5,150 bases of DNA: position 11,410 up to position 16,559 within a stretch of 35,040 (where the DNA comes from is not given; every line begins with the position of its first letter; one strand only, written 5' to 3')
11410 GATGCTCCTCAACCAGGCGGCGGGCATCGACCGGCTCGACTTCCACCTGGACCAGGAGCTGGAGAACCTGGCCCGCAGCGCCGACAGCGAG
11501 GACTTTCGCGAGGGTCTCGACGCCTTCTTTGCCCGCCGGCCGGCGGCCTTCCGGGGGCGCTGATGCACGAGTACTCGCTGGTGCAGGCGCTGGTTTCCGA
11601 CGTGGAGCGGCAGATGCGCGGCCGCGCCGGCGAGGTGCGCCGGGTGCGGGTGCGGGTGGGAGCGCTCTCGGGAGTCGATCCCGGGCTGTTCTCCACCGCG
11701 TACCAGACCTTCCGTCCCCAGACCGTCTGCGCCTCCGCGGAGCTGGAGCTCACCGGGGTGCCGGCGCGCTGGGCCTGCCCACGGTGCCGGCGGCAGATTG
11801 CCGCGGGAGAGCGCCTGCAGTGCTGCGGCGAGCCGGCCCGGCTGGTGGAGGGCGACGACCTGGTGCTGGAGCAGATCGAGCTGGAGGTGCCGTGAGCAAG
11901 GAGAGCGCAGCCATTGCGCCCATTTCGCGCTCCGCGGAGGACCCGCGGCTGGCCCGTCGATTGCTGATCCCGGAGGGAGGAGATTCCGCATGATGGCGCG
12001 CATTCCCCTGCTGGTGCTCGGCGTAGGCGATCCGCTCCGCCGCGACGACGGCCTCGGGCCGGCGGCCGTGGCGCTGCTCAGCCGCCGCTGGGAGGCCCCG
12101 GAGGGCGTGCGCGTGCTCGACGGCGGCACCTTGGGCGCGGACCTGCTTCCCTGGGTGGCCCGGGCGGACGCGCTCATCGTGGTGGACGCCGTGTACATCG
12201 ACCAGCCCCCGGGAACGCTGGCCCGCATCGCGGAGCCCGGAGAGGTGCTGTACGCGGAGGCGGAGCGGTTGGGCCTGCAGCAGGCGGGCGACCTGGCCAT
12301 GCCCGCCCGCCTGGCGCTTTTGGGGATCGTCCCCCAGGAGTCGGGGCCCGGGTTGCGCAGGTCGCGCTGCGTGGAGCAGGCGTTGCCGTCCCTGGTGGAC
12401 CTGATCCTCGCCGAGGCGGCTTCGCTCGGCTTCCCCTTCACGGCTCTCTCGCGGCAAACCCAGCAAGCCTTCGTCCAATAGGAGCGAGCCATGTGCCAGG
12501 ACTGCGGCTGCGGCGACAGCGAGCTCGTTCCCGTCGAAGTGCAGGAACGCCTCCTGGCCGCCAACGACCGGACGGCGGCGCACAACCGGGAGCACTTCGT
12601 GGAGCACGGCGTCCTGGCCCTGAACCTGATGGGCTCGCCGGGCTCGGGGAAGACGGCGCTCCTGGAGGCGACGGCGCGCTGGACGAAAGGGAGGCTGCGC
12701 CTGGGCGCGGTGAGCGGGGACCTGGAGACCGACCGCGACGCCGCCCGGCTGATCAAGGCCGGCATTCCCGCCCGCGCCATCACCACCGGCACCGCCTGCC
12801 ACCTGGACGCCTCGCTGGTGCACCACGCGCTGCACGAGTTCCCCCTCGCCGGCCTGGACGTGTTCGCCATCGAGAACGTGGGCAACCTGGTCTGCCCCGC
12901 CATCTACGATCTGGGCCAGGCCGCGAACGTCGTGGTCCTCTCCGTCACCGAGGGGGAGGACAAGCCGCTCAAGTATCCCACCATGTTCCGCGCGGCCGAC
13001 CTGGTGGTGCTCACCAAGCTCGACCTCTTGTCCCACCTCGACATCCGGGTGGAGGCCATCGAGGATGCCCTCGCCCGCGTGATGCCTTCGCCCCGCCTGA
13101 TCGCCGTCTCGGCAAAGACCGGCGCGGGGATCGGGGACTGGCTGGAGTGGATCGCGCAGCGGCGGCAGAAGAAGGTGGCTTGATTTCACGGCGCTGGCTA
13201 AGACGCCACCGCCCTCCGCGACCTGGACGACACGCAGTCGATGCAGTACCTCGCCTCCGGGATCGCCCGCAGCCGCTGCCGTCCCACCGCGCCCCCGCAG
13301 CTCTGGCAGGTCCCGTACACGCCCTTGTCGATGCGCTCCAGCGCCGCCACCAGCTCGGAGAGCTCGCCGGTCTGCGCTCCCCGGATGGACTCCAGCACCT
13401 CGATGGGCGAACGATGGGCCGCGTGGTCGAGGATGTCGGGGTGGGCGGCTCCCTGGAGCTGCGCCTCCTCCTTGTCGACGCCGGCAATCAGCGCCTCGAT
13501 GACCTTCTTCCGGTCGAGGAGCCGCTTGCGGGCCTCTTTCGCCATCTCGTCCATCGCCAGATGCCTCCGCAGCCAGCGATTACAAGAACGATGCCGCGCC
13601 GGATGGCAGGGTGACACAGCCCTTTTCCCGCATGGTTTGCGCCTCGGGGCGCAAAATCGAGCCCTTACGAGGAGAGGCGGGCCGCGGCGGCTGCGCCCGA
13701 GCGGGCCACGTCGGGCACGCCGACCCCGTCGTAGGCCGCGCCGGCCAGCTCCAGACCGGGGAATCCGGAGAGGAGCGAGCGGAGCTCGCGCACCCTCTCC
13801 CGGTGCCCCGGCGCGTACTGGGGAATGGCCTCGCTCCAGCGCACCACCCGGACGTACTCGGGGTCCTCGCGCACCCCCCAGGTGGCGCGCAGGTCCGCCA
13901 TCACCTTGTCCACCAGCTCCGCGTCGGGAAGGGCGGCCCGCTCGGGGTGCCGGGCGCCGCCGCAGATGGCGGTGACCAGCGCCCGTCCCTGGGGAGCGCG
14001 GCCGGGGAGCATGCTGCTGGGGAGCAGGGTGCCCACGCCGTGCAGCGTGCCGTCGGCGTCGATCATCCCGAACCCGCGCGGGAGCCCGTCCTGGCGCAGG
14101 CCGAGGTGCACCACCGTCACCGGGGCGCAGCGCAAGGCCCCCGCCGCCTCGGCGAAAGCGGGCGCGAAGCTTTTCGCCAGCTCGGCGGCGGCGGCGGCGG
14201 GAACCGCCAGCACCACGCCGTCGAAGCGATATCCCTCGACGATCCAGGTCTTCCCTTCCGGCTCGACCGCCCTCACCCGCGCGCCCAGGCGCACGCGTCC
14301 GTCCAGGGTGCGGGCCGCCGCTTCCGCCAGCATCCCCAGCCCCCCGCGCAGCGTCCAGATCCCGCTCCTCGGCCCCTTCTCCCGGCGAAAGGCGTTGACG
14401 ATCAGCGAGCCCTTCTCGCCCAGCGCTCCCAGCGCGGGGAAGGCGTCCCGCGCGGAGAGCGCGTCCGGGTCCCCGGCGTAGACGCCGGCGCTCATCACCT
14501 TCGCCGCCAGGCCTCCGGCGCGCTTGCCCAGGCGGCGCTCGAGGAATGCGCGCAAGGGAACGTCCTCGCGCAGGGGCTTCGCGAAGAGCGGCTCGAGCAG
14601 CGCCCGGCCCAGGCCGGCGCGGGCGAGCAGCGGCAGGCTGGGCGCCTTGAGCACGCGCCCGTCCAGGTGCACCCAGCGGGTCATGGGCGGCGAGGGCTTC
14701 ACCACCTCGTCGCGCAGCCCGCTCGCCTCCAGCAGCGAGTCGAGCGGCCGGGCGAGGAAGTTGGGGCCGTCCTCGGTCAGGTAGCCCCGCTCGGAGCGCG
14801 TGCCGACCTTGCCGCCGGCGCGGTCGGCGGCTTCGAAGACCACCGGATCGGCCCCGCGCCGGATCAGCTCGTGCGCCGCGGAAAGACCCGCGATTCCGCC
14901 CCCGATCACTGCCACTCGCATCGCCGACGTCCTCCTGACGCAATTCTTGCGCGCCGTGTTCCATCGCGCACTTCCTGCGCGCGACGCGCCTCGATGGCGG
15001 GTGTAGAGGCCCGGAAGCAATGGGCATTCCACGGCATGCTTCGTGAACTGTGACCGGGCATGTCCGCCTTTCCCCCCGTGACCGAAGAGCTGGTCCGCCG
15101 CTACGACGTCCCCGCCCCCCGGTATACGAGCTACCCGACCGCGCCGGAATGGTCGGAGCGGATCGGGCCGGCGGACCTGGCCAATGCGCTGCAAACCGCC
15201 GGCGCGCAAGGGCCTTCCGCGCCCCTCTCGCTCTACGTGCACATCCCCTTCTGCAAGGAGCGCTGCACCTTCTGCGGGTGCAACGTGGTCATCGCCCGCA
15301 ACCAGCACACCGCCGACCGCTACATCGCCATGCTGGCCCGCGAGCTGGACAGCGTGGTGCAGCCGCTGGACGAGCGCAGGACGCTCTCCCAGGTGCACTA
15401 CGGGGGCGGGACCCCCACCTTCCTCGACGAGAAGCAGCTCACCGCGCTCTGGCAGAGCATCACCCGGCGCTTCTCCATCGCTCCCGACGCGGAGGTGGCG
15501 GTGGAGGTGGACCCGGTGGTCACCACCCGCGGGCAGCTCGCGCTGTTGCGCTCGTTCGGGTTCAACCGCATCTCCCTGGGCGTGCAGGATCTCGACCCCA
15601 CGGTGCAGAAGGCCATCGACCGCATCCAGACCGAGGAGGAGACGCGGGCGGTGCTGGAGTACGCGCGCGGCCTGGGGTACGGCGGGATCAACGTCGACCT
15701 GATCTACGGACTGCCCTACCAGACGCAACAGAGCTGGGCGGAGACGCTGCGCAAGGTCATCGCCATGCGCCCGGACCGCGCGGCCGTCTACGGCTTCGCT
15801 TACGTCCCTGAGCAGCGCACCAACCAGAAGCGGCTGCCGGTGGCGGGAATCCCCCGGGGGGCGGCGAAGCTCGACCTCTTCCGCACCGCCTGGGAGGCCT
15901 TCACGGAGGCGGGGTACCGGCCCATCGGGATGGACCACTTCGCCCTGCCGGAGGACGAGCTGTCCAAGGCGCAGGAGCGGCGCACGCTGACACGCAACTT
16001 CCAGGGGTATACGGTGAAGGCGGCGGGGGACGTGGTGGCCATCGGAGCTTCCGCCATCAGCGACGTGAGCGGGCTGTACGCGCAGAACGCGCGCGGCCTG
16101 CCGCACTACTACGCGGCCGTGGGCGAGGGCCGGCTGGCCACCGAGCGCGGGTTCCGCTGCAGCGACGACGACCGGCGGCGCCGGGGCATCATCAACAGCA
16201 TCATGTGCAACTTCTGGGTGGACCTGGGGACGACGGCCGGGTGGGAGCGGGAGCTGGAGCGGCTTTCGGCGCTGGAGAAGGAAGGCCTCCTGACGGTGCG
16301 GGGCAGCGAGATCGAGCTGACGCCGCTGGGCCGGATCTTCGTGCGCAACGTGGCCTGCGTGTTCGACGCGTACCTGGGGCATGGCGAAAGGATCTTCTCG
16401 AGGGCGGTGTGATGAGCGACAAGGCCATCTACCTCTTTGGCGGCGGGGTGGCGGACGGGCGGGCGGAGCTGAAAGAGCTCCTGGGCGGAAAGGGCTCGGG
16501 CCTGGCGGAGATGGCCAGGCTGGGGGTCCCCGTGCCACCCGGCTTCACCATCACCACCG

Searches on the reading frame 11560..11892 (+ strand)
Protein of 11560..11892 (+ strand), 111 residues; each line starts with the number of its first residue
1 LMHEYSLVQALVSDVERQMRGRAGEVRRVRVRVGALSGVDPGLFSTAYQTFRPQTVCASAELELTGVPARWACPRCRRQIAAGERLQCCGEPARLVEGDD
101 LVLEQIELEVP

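Call 53: search_protein_families(library=pfam, proteins=[window:11560-11892:+], max_evalue=0.00001)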
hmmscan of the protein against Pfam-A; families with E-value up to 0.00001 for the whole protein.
window:11560-11892:+ (111 aa): 1 family
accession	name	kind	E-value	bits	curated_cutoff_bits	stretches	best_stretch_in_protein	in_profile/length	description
PF01155.25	HypA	-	1e-22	80.7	28.9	1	2-107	1-111/112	Hydrogenase/urease nickel incorporation, metallochaperone, hypA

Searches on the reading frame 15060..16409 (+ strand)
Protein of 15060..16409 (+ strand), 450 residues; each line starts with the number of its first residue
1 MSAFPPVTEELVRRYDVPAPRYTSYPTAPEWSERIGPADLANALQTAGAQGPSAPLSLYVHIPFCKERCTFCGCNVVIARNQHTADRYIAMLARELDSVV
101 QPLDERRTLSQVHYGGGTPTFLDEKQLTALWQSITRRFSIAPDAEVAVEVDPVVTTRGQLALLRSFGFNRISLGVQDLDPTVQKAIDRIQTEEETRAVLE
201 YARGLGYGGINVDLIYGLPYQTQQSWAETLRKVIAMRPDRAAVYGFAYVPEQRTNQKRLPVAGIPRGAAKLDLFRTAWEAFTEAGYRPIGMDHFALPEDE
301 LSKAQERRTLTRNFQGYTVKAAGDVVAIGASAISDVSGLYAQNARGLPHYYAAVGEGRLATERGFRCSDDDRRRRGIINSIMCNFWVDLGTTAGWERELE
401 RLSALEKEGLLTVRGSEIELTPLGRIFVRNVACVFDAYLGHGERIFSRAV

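Call 13: find_related_loci(query=window:15060-16409:+, collection=genome_contigs, flank=10000)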
Query window:15060-16409:+ (450 aa) in genome_contigs; peptide patterns used: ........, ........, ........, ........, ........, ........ (x = any residue, [..] = any of these).
600 stretches matched a pattern (row limit reached: there are more); 580 encode a relative of the query (tblastn E <= 1e-3); the best 80 are kept; 80 distinct loci.
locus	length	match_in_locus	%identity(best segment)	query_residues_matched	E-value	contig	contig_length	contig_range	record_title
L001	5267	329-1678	92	1-450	0e+0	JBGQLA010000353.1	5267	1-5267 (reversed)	MAG: Deltaproteobacteria bacterium isolate OBJ2_061818_050_49 k141_23837_length_5267_cov_14.7926, whole genome shotgun s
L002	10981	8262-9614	65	1-450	0e+0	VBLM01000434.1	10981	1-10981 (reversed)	MAG: Deltaproteobacteria bacterium isolate DP_35 14_0903_13_30cm_scaffold_3920324, whole genome shotgun sequence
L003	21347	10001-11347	62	5-450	0e+0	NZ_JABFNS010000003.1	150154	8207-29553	Myxococcus xanthus strain AM003 NODE_3_length_150154_cov_37.3516, whole genome shotgun sequence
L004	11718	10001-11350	62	4-450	0e+0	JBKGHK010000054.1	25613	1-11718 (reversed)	Pyxidicoccus sp. 3LFB2 NODE_54_length_25613_cov_59.601534, whole genome shotgun sequence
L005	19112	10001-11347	60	5-450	0e+0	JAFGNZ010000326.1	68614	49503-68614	MAG: Myxococcaceae bacterium isolate Zod_Metabat.575 k87_11380390, whole genome shotgun sequence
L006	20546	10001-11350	59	4-450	1e-178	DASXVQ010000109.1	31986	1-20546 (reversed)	MAG TPA_asm: Myxococcales bacterium isolate SMAG_U4749 k141_333290, whole genome shotgun sequence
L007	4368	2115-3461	60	5-450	0e+0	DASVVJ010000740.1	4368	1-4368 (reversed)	MAG TPA_asm: Myxococcaceae bacterium isolate SMAG_U3340 k141_479146, whole genome shotgun sequence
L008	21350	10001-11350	60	4-450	2e-174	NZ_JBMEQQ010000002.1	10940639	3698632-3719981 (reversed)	Archangium gephyra strain PVMSAZ contig_1, whole genome shotgun sequence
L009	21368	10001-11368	58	1-450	2e-173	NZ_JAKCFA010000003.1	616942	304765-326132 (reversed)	Myxococcus qinghaiensis strain QH3KD-4-1 gnl_ICJDIIDJ_3, whole genome shotgun sequence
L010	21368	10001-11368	57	1-450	9e-172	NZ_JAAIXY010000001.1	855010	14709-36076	Myxococcus eversor strain AB053B NODE_1_length_855010_cov_14.8016, whole genome shotgun sequence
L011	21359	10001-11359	58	1-450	3e-171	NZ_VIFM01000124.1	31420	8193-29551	Myxococcus llanfairpwllgwyngyllgogerychwyrndrobwllllantysiliogogogochensis strain AM401 NODE_124_length_31420_cov_34.182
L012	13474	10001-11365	56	1-450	9e-169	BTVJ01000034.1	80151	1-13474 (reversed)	MAG: Myxococcales bacterium AMX-MBFR-64 DNA, sequence034, whole genome shotgun sequence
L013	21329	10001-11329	58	4-450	8e-159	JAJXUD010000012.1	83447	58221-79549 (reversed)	MAG: Myxococcales bacterium isolate BP4.bin7 NODE_233_length_83447_cov_6.733053, whole genome shotgun sequence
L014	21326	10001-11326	56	11-450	4e-157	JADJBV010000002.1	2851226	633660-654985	MAG: Deltaproteobacteria bacterium isolate Aved_18-Q3-R54-62_BAT3C.540 tig00000449-10-28489590, whole genome shotgun seq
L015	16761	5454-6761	57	4-437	6e-154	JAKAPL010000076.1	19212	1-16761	MAG: Myxococcales bacterium isolate YF1.bin66 NODE_3151_length_19212_cov_4.785486, whole genome shotgun sequence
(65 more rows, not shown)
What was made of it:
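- Tried and rejected: Genome-collection scan with HemN (call 13).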

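Call 53: search_protein_families(library=pfam, proteins=[L003:11347-11937:+], max_evalue=0.00001)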
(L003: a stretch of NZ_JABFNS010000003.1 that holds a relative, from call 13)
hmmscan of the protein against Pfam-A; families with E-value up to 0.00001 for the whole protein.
L003:11347-11937:+ (197 aa): 1 family
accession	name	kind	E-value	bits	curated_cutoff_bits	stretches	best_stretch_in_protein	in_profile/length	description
PF01814.28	Hemerythrin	-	2e-14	54.6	25.3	1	8-143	2-127/127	Hemerythrin HHE cation binding domain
